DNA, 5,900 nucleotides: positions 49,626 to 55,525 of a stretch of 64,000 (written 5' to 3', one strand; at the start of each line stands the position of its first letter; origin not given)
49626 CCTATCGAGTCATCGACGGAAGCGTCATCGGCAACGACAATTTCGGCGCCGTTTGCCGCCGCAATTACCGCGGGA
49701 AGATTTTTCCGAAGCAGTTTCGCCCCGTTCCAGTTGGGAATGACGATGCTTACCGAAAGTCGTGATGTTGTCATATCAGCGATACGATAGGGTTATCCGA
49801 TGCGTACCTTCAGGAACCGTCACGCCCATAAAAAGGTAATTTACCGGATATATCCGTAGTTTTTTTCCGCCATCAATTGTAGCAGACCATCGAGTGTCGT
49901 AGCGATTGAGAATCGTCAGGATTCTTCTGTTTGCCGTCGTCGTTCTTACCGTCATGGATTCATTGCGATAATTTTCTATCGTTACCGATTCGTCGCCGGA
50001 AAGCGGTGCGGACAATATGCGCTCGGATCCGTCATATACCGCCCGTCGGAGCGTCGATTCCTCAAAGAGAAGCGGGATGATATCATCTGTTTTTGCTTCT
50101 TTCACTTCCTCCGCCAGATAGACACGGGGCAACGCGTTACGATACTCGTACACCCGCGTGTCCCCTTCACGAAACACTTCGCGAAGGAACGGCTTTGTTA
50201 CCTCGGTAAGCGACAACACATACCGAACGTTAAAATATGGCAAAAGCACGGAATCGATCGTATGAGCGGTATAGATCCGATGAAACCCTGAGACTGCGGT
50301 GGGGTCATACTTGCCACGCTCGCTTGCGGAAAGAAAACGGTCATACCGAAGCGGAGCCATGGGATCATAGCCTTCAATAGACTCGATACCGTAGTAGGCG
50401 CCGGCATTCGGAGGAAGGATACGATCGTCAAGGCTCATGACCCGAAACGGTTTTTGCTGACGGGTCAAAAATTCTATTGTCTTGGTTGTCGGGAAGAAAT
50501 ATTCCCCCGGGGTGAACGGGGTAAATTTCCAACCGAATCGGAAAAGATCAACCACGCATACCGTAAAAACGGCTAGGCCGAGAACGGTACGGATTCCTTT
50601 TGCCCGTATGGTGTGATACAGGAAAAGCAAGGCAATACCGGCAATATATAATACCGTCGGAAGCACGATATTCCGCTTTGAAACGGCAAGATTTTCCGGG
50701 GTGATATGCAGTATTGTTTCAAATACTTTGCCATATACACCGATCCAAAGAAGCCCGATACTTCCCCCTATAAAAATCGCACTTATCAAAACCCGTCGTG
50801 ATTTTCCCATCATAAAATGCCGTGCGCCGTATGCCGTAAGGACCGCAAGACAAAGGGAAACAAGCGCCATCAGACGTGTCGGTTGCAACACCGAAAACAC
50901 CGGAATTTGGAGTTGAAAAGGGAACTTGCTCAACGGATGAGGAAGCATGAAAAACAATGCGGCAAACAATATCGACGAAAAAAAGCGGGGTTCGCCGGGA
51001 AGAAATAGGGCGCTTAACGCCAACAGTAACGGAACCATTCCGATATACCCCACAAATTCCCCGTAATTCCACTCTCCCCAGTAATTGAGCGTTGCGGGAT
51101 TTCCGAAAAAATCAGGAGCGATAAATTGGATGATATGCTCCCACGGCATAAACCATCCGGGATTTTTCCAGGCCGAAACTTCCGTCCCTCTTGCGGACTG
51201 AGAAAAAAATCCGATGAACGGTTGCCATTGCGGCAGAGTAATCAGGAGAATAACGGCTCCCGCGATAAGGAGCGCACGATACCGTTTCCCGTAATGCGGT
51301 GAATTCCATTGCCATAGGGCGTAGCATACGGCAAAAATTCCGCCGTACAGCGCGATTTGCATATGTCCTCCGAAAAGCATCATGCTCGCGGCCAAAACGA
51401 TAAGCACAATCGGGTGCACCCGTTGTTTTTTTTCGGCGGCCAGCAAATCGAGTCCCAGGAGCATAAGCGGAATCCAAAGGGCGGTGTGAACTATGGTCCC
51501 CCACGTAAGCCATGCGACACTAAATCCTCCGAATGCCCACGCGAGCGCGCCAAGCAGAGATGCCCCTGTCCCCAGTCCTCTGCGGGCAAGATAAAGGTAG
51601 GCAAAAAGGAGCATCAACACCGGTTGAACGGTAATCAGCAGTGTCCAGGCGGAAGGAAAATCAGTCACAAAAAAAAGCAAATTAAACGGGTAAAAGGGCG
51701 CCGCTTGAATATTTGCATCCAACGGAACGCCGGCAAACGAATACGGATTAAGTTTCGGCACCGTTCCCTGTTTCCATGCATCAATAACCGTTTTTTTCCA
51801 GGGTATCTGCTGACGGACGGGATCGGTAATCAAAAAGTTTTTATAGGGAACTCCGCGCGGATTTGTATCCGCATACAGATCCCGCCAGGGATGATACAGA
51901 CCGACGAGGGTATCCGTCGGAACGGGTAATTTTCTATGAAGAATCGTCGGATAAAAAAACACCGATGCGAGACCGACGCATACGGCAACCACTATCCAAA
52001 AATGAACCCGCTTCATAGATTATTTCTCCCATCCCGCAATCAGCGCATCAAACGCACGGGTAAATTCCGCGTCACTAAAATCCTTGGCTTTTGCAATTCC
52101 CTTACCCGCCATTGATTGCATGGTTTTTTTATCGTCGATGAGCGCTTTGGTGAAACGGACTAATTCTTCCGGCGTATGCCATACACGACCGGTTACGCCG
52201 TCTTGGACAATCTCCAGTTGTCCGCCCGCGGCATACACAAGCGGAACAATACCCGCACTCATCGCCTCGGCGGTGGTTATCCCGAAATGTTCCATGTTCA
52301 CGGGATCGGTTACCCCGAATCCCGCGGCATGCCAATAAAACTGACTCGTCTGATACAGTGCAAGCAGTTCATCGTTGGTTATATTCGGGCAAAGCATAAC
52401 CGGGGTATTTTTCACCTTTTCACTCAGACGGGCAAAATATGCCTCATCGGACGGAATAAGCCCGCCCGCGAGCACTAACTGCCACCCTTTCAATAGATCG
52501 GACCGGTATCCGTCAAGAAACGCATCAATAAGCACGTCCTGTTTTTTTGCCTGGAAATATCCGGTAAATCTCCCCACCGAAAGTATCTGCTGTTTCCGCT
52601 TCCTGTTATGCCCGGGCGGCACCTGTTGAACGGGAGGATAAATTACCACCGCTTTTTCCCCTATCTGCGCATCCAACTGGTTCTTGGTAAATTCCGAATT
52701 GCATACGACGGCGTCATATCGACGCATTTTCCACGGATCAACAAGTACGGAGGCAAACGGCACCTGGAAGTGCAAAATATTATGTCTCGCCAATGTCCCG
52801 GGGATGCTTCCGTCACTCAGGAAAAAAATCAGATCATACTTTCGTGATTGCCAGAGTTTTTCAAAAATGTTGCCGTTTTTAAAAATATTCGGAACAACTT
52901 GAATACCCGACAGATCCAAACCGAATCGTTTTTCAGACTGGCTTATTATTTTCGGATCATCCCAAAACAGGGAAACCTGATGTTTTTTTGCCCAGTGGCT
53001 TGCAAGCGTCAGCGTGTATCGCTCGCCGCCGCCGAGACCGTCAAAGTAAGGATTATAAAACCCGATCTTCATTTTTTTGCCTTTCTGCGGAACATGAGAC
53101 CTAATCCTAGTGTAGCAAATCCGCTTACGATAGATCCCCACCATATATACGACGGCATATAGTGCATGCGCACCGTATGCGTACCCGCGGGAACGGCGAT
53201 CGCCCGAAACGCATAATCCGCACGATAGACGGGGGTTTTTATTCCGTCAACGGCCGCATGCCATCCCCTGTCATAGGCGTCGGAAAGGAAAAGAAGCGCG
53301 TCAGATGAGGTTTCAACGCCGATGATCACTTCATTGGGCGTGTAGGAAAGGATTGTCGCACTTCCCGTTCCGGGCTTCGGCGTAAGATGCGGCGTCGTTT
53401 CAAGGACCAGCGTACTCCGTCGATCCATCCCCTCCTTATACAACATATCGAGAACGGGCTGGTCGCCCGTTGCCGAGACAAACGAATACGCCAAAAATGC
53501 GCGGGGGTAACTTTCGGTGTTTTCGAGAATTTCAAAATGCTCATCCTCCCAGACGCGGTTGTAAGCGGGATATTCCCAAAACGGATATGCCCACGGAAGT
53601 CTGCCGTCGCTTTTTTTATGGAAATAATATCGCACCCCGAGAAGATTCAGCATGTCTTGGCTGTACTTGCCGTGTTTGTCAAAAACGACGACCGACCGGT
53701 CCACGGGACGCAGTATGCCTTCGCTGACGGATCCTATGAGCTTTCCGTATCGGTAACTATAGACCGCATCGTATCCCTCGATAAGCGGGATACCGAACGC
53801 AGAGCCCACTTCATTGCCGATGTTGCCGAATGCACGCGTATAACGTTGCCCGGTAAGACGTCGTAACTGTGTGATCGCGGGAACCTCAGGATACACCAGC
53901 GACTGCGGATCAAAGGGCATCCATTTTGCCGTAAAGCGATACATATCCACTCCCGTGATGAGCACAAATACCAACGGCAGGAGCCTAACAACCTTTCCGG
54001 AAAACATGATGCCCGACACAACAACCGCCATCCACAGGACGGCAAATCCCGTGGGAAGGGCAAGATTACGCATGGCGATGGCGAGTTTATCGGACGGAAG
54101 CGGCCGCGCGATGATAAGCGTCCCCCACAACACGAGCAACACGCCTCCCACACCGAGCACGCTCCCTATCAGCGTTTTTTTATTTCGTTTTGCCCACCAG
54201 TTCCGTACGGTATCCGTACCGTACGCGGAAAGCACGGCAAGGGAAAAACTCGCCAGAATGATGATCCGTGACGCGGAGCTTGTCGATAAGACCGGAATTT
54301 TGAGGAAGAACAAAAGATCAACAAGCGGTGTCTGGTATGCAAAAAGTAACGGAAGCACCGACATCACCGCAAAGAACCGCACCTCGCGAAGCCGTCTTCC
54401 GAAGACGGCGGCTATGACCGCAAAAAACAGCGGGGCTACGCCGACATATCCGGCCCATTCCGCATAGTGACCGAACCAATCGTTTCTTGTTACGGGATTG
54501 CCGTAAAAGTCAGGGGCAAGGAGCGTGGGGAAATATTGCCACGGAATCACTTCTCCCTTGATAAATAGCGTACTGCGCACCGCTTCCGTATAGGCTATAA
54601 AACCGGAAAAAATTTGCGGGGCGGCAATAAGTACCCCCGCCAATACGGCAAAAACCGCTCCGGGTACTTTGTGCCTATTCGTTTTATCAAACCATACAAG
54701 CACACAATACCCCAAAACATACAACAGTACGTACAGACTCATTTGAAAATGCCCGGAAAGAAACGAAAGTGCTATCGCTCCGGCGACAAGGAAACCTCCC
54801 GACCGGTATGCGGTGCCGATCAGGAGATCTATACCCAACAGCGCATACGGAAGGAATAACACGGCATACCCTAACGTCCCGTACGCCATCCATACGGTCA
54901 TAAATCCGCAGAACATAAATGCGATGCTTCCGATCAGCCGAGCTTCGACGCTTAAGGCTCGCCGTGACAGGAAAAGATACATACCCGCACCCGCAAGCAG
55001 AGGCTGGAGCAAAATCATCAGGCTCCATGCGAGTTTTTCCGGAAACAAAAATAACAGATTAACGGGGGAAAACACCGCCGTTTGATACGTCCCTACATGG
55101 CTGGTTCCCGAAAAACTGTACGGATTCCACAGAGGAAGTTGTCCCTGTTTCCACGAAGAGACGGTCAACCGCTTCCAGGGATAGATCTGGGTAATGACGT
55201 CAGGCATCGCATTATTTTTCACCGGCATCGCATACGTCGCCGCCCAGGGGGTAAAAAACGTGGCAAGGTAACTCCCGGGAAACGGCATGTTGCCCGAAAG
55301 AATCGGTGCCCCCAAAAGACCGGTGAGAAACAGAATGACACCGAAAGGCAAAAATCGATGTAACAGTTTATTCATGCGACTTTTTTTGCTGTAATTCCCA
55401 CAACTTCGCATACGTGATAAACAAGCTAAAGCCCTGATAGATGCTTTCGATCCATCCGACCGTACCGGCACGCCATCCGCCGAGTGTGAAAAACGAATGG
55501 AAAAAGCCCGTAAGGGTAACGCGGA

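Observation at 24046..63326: Five-member paralog family with conserved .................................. motifs sharing a C-terminal module with YfhO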

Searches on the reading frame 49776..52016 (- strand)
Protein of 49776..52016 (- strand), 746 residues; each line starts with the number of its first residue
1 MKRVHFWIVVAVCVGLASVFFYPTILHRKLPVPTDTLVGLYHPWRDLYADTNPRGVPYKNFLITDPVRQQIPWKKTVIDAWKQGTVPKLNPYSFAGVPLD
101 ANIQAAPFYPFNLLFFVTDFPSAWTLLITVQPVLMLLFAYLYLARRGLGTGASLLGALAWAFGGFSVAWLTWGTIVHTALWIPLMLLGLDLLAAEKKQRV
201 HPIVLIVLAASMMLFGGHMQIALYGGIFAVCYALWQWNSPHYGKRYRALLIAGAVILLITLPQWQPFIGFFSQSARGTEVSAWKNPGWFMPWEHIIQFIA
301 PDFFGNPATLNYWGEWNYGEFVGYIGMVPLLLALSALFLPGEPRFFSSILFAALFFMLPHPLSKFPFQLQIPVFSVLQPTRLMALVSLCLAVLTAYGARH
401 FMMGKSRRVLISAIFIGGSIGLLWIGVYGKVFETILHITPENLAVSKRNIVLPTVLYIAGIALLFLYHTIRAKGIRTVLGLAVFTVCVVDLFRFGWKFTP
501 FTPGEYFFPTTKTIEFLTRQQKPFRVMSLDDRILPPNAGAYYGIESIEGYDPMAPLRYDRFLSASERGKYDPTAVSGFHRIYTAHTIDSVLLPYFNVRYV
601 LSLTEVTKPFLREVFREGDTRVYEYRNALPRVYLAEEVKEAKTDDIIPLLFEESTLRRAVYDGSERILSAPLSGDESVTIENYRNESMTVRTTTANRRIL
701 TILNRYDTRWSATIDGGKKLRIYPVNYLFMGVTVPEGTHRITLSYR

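Call 4: search_protein_families(library=pfam, proteins=[window:49776-52016:-], max_evalue=1)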
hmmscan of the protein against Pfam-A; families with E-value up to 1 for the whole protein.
window:49776-52016:- (746 aa): 1 family
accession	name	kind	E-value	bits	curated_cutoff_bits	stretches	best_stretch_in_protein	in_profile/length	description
PF09586.16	YfhO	-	1.5e-20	73.6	28.5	2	106-486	74-435/835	Bacterial membrane protein YfhO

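Call 7: search_protein_families(library=ncbifam, proteins=[window:49776-52016:-], max_evalue=0.1)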
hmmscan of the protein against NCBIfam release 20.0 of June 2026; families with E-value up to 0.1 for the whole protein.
window:49776-52016:- (746 aa): 1 family
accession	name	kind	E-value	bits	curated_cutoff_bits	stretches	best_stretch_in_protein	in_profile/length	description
NF051875.1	glycan_WsfD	subfamily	0.0092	14.8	80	1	184-260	159-233/452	glycan biosynthesis hexose transferase WsfD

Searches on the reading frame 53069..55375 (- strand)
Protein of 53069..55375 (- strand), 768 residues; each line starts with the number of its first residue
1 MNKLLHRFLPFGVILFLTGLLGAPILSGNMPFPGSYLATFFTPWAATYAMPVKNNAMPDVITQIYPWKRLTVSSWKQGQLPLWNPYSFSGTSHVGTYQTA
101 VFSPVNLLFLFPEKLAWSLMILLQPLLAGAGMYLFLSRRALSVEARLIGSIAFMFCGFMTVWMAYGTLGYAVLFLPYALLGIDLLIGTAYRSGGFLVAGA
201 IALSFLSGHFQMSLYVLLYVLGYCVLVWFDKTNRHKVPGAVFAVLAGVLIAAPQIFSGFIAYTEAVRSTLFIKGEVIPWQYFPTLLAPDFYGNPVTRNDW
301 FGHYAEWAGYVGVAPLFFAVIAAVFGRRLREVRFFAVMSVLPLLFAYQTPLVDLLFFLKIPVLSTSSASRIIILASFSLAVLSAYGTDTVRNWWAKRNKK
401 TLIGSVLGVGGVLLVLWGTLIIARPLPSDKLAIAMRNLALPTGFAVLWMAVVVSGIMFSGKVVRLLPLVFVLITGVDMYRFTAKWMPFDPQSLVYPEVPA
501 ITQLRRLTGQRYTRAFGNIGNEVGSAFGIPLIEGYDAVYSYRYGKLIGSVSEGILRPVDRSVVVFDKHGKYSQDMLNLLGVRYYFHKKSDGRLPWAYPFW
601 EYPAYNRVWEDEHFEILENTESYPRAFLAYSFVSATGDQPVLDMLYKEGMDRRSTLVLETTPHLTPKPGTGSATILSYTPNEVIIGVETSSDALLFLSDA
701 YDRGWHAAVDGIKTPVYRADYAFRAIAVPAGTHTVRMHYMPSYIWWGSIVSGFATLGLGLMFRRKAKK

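Call 4: search_protein_families(library=pfam, proteins=[window:53069-55375:-], max_evalue=1)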
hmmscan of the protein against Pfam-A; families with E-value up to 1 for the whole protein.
window:53069-55375:- (768 aa): 1 family
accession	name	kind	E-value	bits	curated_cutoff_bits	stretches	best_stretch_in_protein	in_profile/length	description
PF09586.16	YfhO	-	2.3e-30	106.1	28.5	2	94-630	65-595/835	Bacterial membrane protein YfhO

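Call 7: search_protein_families(library=ncbifam, proteins=[window:53069-55375:-], max_evalue=0.1)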
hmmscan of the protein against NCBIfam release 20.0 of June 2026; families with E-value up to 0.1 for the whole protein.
window:53069-55375:- (768 aa): 2 families
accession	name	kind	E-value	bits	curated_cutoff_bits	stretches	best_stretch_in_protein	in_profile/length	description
NF047590.1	GlcsyltransPgfM2Strep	equivalog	2.4e-05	22.7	1500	1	692-757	807-872/884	glycosyltransferase PgfM2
NF047589.1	GlcsyltransPgfM1Strep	equivalog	0.00014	20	1400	1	692-755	881-944/955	glycosyltransferase PgfM1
